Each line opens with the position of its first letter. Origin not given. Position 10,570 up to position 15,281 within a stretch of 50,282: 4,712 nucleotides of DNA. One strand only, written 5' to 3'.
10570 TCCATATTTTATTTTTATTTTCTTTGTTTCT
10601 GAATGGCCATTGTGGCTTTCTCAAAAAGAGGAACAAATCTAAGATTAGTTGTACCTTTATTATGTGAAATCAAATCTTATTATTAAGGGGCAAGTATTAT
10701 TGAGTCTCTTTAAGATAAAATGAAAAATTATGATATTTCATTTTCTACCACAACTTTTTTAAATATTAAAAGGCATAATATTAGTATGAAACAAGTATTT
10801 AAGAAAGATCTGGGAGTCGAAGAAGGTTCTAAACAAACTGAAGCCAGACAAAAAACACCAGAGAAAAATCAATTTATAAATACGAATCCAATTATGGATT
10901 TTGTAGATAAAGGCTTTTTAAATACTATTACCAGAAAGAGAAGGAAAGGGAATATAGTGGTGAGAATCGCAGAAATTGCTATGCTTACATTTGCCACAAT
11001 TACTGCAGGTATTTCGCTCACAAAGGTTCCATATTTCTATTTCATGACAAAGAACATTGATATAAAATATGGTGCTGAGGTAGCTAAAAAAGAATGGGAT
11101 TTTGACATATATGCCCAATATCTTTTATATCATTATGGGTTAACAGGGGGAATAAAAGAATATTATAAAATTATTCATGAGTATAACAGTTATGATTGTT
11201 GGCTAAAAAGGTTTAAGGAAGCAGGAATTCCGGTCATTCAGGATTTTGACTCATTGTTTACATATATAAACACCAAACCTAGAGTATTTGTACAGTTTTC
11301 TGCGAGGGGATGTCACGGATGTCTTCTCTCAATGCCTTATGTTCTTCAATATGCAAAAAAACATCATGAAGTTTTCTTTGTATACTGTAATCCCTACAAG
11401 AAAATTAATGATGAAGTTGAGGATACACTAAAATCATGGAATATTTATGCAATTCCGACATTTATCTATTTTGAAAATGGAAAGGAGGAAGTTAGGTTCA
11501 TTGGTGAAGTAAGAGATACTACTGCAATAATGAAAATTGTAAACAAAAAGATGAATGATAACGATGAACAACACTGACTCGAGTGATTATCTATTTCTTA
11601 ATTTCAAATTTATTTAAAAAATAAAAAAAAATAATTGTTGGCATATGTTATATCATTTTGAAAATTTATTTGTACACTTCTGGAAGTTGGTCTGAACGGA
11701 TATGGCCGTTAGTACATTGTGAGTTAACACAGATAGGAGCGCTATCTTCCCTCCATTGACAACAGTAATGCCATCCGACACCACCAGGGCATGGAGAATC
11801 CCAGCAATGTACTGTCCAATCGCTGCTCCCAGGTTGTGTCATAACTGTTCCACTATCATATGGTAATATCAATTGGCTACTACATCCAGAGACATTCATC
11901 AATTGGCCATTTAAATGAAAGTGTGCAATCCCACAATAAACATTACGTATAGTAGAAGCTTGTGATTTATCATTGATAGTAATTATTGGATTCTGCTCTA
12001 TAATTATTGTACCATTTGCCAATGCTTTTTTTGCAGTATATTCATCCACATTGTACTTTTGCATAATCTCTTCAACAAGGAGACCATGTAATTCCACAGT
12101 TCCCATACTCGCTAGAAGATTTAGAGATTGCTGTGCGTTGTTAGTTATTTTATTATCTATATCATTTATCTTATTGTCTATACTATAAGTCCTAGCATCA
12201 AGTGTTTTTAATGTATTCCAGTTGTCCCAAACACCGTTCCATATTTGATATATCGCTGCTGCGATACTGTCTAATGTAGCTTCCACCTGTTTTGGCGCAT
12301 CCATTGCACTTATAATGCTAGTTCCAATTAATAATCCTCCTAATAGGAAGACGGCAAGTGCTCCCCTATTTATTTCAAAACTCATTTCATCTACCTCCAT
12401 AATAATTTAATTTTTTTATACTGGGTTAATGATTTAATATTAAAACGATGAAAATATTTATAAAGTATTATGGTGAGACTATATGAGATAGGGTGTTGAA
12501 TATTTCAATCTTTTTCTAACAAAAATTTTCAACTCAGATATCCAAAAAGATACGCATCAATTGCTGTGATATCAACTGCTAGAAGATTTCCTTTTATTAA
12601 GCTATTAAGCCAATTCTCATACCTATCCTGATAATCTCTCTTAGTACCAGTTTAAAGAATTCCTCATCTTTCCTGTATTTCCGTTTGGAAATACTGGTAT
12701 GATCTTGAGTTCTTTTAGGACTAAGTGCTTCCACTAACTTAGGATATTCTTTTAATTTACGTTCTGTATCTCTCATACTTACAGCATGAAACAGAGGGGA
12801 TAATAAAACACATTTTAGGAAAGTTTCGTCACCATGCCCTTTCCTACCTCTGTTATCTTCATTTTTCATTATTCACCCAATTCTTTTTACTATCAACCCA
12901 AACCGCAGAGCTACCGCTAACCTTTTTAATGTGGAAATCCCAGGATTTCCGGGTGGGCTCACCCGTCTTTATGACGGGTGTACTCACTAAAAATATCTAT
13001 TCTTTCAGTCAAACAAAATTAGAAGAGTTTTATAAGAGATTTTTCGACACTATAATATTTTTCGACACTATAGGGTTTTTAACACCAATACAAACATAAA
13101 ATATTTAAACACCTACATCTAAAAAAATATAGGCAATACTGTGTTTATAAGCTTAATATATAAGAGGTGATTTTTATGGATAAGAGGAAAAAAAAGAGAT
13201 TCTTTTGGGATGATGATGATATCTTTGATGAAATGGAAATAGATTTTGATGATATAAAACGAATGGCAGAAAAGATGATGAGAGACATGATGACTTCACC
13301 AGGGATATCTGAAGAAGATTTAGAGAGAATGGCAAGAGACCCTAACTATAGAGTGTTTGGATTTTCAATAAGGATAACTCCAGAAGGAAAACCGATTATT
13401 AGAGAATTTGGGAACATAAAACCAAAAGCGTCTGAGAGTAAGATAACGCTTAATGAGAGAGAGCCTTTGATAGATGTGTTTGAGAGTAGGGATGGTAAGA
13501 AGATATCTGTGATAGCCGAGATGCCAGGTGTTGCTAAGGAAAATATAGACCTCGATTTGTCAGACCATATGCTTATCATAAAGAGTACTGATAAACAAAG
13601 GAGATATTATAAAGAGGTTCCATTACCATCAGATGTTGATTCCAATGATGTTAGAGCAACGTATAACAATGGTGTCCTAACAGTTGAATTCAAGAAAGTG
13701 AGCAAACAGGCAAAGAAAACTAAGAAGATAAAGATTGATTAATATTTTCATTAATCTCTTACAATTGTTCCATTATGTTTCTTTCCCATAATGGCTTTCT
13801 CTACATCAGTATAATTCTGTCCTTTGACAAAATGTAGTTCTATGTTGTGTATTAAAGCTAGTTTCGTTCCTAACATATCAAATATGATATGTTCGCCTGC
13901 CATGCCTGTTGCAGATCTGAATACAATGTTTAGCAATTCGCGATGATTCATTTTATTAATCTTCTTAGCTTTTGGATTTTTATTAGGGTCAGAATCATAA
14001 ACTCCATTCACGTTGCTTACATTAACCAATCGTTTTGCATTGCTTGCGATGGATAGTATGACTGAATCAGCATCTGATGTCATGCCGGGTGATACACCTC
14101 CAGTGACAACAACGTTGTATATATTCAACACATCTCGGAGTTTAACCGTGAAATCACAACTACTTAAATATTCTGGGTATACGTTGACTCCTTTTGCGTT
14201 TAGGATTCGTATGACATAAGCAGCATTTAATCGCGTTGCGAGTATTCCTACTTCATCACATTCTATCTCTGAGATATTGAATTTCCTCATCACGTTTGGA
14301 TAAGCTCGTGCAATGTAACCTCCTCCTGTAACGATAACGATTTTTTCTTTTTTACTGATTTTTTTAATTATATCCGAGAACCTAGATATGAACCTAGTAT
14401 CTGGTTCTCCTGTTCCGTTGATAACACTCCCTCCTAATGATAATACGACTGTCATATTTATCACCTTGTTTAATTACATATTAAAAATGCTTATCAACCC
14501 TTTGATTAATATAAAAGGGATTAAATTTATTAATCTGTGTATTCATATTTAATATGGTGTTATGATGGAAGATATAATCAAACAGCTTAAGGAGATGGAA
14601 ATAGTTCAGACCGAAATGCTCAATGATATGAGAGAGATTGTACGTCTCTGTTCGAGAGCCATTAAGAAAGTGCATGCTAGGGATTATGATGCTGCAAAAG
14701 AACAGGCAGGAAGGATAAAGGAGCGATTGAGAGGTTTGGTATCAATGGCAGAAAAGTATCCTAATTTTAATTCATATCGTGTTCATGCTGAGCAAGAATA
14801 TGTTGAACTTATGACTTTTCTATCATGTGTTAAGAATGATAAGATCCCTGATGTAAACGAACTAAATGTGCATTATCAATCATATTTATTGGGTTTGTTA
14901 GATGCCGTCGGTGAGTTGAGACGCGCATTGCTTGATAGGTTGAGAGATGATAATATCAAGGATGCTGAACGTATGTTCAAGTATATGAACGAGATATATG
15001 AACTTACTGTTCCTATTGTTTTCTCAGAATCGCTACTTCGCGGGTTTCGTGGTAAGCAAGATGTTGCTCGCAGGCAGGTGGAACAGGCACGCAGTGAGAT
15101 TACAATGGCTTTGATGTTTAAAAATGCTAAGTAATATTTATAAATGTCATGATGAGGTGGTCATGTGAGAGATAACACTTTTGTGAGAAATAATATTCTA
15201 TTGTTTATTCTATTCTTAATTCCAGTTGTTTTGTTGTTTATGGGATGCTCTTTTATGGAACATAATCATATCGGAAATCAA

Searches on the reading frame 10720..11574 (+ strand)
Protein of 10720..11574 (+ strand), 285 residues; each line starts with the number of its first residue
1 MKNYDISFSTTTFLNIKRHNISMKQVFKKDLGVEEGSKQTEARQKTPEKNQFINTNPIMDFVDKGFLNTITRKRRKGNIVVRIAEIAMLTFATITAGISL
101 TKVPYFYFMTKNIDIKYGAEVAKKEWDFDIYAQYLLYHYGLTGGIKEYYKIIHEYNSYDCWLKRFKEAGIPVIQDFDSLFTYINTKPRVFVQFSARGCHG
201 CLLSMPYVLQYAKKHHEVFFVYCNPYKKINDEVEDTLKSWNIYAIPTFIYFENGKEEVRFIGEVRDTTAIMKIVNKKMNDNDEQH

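Call 13: search_protein_families(library=pfam, proteins=[window:10720-11574:+], max_evalue=0.001)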
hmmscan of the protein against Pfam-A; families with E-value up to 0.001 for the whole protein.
window:10720-11574:+ (285 aa): 1 family
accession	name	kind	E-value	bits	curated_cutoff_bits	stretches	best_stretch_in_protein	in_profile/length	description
PF00085.26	Thioredoxin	-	4.7e-07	30.2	23.5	1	183-275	14-102/103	Thioredoxin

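Call 14: find_encoding_contigs(protein=window:10720-11574:+, flank=10000, max_places=4)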
Protein window:10720-11574:+ (285 aa): 9 contigs read that carry it; 4 places shown.
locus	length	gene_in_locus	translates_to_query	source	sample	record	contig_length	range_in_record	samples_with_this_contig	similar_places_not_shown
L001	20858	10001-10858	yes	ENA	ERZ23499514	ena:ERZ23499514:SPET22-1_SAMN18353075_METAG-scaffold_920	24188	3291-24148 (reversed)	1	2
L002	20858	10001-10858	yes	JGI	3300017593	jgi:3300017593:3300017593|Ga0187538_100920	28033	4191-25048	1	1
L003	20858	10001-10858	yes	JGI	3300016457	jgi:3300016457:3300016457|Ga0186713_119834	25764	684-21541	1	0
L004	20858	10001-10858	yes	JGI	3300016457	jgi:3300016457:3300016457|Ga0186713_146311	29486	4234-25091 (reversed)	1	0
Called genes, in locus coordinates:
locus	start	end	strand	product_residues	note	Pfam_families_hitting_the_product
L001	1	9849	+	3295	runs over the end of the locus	?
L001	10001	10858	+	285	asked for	PF00085:Thioredoxin (weak)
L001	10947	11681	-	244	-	-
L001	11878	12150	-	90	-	-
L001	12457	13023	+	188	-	PF00011:HSP20, PF17886:ArsA_HSP20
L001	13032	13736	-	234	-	PF00696:AA_kinase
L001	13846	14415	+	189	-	PF01997:Translin (weak)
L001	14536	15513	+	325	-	-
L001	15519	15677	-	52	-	PF12773:DZR (faint)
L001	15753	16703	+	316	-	PF01068:DNA_ligase_A_M, PF01331:mRNA_cap_enzyme (weak), PF04679:DNA_ligase_A_C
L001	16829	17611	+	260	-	PF02735:Ku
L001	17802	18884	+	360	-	PF05559:DUF763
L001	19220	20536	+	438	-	PF18195:GatD_N, PF00710:Asparaginase, PF17763:Asparaginase_C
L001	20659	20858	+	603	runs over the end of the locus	PF02934:GatB_N, PF02938:GAD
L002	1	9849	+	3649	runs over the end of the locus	PF13229:Beta_helix (weak), PF05048:NosD, PF13229:Beta_helix, PF11617:Cu-binding_MopE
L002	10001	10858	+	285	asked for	PF00085:Thioredoxin (weak)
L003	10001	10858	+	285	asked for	PF00085:Thioredoxin (weak)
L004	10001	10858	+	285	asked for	PF00085:Thioredoxin (weak)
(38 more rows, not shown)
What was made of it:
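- Checked: Two contigs hold a complete 3,649-aa gene with more than 3 kb of upstream sequence (call 14).
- Assemblies tend to break in the 5' part of the gene (call 14).
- Tried and rejected: The flank limit of 10 kb stops 384 nt short (call 14).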

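Call 57: search_protein_families(library=ncbifam, proteins=[window:10720-11574:+], max_evalue=5)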
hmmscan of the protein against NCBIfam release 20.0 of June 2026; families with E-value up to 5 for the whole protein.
window:10720-11574:+ (285 aa): 4 families
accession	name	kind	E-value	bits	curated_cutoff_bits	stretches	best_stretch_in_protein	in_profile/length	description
TIGR01068.1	thioredoxin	equivalog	4.2e-08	33.3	96.8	1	184-277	11-100/101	thioredoxin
NF047697.1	ThioredTrxAClost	equivalog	0.00047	20.3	140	1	184-276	15-103/105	thioredoxin TrxA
TIGR01126.1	pdi_dom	equivalog_domain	0.0023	18.2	107.2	1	184-277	12-104/105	protein disulfide-isomerase domain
NF008229.0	PRK10996.1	equivalog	0.0059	16.3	125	1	176-256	42-118/141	thioredoxin TrxC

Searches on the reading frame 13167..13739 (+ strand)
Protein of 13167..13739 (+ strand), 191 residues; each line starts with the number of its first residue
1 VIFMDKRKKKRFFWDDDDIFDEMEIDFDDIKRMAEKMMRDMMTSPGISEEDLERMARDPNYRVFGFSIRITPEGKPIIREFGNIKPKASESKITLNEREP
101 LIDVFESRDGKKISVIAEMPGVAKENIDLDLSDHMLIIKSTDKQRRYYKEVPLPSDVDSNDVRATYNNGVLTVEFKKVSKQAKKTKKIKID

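Call 13: search_protein_families(library=pfam, proteins=[window:13167-13739:+], max_evalue=0.001)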
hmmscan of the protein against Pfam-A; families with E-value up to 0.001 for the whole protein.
window:13167-13739:+ (191 aa): 2 families
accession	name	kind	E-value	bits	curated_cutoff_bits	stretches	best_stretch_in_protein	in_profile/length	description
PF00011.27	HSP20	-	3.1e-14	53.3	20.8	1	108-190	4-101/102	Hsp20/alpha crystallin family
PF17886.7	ArsA_HSP20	-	6.2e-08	32.5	22.5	1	112-175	3-63/63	HSP20-like domain found in ArsA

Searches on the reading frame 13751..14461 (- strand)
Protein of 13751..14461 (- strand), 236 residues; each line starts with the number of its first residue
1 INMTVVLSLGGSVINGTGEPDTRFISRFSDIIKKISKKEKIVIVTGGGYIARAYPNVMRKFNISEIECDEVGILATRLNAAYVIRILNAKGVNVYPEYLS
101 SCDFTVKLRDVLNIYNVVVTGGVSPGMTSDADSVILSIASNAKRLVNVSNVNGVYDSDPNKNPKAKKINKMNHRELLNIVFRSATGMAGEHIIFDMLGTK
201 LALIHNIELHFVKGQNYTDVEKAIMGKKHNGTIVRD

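Call 13: search_protein_families(library=pfam, proteins=[window:13751-14461:-], max_evalue=0.001)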
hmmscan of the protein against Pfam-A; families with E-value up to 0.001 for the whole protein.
window:13751-14461:- (236 aa): 1 family
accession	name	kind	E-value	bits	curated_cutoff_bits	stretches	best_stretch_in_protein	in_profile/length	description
PF00696.33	AA_kinase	-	5.2e-32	111.9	24.9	1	3-186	1-206/234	Amino acid kinase family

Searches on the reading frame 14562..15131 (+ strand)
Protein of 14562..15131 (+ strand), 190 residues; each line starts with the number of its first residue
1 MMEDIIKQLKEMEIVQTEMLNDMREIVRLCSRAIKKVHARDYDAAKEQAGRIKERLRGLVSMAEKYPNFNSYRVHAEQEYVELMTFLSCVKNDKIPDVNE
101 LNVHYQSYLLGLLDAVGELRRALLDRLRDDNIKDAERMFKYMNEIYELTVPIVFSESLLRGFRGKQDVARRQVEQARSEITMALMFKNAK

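Call 13: search_protein_families(library=pfam, proteins=[window:14562-15131:+], max_evalue=0.001)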
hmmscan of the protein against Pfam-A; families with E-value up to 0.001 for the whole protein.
window:14562-15131:+ (190 aa): 1 family
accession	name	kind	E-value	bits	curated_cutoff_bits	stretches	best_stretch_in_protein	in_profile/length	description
PF01997.21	Translin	-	2.6e-07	31.2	25.9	1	3-174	4-192/205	Translin family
